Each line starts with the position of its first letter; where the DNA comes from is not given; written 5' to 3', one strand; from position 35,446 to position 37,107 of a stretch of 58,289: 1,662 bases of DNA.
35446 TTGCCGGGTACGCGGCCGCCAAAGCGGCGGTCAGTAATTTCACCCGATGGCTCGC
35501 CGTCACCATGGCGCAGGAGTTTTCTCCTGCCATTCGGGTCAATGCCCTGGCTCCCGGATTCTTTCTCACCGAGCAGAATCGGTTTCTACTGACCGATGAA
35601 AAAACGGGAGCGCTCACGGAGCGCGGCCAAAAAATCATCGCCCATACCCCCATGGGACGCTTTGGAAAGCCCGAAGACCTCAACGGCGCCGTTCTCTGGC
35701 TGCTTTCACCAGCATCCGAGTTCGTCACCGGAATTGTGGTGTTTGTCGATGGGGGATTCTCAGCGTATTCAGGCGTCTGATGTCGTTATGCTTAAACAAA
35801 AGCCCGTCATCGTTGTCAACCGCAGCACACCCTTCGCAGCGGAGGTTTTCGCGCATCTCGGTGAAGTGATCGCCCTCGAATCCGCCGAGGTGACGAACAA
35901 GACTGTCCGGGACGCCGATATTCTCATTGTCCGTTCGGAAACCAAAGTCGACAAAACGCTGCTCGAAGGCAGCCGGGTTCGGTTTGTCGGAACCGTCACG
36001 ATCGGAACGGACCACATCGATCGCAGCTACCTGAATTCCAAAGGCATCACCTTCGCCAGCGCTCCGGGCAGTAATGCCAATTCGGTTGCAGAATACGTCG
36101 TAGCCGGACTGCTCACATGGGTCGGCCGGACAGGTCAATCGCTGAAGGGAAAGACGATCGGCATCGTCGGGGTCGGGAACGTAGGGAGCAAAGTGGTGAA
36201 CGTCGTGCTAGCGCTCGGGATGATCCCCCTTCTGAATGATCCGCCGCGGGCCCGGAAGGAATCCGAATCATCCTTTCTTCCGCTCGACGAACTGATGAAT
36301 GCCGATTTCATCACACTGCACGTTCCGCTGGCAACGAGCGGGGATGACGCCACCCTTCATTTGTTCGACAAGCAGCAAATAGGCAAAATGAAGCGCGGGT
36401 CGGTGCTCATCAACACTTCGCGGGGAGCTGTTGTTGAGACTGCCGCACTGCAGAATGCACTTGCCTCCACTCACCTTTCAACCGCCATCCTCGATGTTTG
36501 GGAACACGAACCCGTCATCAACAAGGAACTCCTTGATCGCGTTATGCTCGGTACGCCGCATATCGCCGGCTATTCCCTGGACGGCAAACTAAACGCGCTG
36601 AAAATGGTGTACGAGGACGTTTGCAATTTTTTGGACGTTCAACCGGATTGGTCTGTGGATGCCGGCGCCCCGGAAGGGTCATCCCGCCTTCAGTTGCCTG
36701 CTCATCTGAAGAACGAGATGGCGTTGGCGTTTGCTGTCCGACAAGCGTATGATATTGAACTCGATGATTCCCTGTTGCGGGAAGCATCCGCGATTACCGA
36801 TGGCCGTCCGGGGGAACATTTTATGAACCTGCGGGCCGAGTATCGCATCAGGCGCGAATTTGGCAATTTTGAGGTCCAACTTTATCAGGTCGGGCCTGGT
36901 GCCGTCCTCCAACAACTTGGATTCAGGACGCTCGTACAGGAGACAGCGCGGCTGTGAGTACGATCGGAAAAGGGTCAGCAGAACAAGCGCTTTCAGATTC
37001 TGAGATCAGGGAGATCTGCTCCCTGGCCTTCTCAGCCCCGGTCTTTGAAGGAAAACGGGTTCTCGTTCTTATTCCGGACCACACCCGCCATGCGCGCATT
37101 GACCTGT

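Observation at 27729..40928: Hexuronate operon lacking uxaA/uxaB/uxuA but carrying UxaE, a LarA-like epimerase candidate, a PdxB-like dehydrogenase and gnd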

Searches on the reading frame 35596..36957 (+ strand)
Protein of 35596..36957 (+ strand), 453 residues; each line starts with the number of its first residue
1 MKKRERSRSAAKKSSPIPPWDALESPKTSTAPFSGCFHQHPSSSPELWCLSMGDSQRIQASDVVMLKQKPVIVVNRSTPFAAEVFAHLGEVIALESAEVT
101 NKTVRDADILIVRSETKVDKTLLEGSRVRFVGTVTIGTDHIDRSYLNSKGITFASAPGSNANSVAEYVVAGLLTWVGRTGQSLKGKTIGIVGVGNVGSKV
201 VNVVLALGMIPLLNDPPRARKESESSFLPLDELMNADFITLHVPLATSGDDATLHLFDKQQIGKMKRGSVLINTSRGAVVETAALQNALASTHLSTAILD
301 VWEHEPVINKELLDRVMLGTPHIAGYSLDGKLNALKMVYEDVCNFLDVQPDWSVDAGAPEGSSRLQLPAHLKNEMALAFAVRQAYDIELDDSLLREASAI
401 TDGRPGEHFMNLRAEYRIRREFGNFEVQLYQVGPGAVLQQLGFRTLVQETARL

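Call 3: search_protein_families(library=pfam, proteins=[window:35596-36957:+])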
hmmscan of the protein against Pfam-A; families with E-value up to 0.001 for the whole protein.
window:35596-36957:+ (453 aa): 3 families
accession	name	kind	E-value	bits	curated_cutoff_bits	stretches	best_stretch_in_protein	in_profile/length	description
PF02826.25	2-Hacid_dh_C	-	1.7e-36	125.7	25.1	1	177-324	28-178/178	D-isomer specific 2-hydroxyacid dehydrogenase, NAD binding domain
PF00389.36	2-Hacid_dh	-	4.1e-20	72.3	24.6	1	90-348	23-126/134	D-isomer specific 2-hydroxyacid dehydrogenase, catalytic domain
PF11890.14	DUF3410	-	8.7e-10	38.8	31.4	1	365-442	10-81/81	Domain of unknown function (DUF3410)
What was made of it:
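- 35788..36957 (+): PdxB-clade phospho-2-hydroxyacid dehydrogenase, 389 aa. Role unresolved. PF00389, PF02826 and PF11890 (call 3).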

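Call 4: search_protein_families(library=ncbifam, proteins=[window:35596-36957:+])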
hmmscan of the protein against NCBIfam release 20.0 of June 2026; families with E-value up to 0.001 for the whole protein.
window:35596-36957:+ (453 aa): 21 families
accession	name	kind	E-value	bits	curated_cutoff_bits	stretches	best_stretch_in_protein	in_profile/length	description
NF001309.0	PRK00257.1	equivalog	2.5e-125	418.4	434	1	72-444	3-377/379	4-phosphoerythronate dehydrogenase PdxB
NF011966.0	PRK15438.1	equivalog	3.7e-91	306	687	1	72-446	3-373/378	4-phosphoerythronate dehydrogenase PdxB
TIGR01327.1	PGDH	equivalog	4.1e-45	154.6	454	1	98-350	32-305/525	phosphoglycerate dehydrogenase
NF008759.0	PRK11790.1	equivalog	5e-39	134.1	404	2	182-347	149-318/410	phosphoglycerate dehydrogenase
NF009714.1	PRK13243.1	equivalog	2e-36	126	455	2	180-345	145-312/332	glyoxylate reductase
NF005069.0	PRK06487.1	equivalog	2.6e-31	108.8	448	1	182-351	148-316/320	2-hydroxyacid dehydrogenase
NF000492.1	vanH_gen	exception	2.5e-30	105.6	540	1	100-306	36-256/312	D-lactate dehydrogenase VanH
NF006263.0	PRK08410.1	equivalog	4.3e-29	101.9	389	1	168-347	128-308/311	D-2-hydroxyacid dehydrogenase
NF005750.0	PRK07574.1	equivalog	1.5e-27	96.7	329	2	177-340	184-351/386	NAD-dependent formate dehydrogenase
NF011938.0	PRK15409.1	equivalog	1.6e-27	96.4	492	2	180-338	140-301/324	glyoxylate/hydroxypyruvate reductase GhrB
NF005387.0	PRK06932.1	equivalog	3.1e-25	88.8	492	1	182-324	144-288/314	2-hydroxyacid dehydrogenase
NF000371.1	vanH_Agroup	exception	7.6e-25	87.8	700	1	179-305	140-260/322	VanH-A/VanH-Pt family D-lactate dehydrogenase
NF000151.1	vanH-Ac1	exception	1e-24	87.5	750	1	180-308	172-294/351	D-lactate dehydrogenase VanH-Ac1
NF000112.1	vanH-Amyco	exception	5.6e-24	85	625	1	113-307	78-286/348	VanH-AOV family D-lactate dehydrogenase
NF005027.0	PRK06436.1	equivalog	1.6e-22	80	261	1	105-351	33-285/303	2-hydroxyacid dehydrogenase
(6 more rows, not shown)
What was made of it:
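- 35788..36957 (+): NF001309 at 418 against 434 (call 4).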

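Call 14: search_solved_structures(query=window:35788-36954:+, max_evalue=1e-10, show_alignments=2)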
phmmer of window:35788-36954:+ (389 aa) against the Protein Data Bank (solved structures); distinct sequences matched with E-value up to 1e-10: 126 (the best 60 are shown).
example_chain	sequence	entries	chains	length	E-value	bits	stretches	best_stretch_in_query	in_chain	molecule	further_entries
3oet_A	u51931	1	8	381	6.3e-79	268.7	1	8-381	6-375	Erythronate-4-phosphate dehydrogenase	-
2o4c_A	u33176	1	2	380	3.3e-68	233.5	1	9-363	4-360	Erythronate-4-phosphate dehydrogenase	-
5dt9_A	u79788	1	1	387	6.2e-65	222.7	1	8-361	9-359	Erythronate-4-phosphate dehydrogenase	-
1wwk_A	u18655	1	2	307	3.3e-34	121.6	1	38-279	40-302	phosphoglycerate dehydrogenase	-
1ygy_A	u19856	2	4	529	2.1e-28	102.5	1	38-268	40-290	D-3-phosphoglycerate dehydrogenase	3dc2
3ddn_A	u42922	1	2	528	2.3e-28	102.4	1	39-268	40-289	D-3-phosphoglycerate dehydrogenase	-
6bii_A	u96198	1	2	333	3.3e-28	101.9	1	116-280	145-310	Glyoxylate reductase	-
27ws_A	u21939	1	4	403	1.8e-27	99.4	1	119-275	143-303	D-3-phosphoglycerate dehydrogenase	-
3k5p_A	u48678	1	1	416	6.6e-27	97.6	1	29-264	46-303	D-3-phosphoglycerate dehydrogenase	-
2dbq_A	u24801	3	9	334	7.6e-27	97.4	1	115-278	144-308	Glyoxylate reductase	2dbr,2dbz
9jcm_A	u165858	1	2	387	1.7e-26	96.3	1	40-267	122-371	D-3-phosphoglycerate dehydrogenase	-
8pin_A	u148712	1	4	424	1.8e-26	96.2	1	38-247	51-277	D-3-phosphoglycerate dehydrogenase 2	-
8pio_F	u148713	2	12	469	2.5e-26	95.7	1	38-247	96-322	phosphoglycerate dehydrogenase | D-3-phosphoglycerate dehydrogenase 2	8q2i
8pir_F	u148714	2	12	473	2.6e-26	95.7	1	38-247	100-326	phosphoglycerate dehydrogenase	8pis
9jcn_A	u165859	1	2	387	3.4e-26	95.3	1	40-267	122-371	D-3-phosphoglycerate dehydrogenase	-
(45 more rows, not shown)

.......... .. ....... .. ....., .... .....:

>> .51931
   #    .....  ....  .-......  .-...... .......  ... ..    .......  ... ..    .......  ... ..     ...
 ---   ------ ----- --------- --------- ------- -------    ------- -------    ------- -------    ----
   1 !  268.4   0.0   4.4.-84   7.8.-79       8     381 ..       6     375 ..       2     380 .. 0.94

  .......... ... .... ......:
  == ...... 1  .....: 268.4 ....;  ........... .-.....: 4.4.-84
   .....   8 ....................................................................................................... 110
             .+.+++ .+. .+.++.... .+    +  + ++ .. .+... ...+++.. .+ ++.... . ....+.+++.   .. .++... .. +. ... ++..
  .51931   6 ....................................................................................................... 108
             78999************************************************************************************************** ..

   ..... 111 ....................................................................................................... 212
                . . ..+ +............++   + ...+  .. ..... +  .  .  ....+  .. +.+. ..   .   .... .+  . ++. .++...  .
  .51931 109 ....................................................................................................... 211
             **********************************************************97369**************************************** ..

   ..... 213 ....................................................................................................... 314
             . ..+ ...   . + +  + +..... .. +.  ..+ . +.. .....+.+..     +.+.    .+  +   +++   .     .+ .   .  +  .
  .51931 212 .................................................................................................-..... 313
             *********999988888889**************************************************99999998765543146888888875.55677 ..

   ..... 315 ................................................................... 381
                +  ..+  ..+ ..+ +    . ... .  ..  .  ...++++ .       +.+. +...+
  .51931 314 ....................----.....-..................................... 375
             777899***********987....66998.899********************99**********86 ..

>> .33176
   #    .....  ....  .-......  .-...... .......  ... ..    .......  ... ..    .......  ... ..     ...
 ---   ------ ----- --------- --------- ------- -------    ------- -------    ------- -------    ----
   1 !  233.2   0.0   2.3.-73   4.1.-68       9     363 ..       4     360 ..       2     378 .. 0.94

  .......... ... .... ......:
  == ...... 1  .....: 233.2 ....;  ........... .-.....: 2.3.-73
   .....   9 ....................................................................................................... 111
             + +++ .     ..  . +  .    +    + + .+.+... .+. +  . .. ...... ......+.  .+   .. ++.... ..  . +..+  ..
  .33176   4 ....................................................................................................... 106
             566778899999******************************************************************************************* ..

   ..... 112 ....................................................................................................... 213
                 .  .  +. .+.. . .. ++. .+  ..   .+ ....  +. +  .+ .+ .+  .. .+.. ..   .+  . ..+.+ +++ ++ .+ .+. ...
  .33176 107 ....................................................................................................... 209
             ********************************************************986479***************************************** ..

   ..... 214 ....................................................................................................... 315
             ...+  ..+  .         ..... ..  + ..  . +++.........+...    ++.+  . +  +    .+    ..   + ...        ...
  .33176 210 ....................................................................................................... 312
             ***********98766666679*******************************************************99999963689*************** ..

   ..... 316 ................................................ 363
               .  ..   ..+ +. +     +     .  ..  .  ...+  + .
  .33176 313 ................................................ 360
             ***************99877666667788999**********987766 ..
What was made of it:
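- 35788..36957 (+): PDB 3OET at 269 bits (call 14).
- Full PdxB architecture and active-site residues (calls 3, 14).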
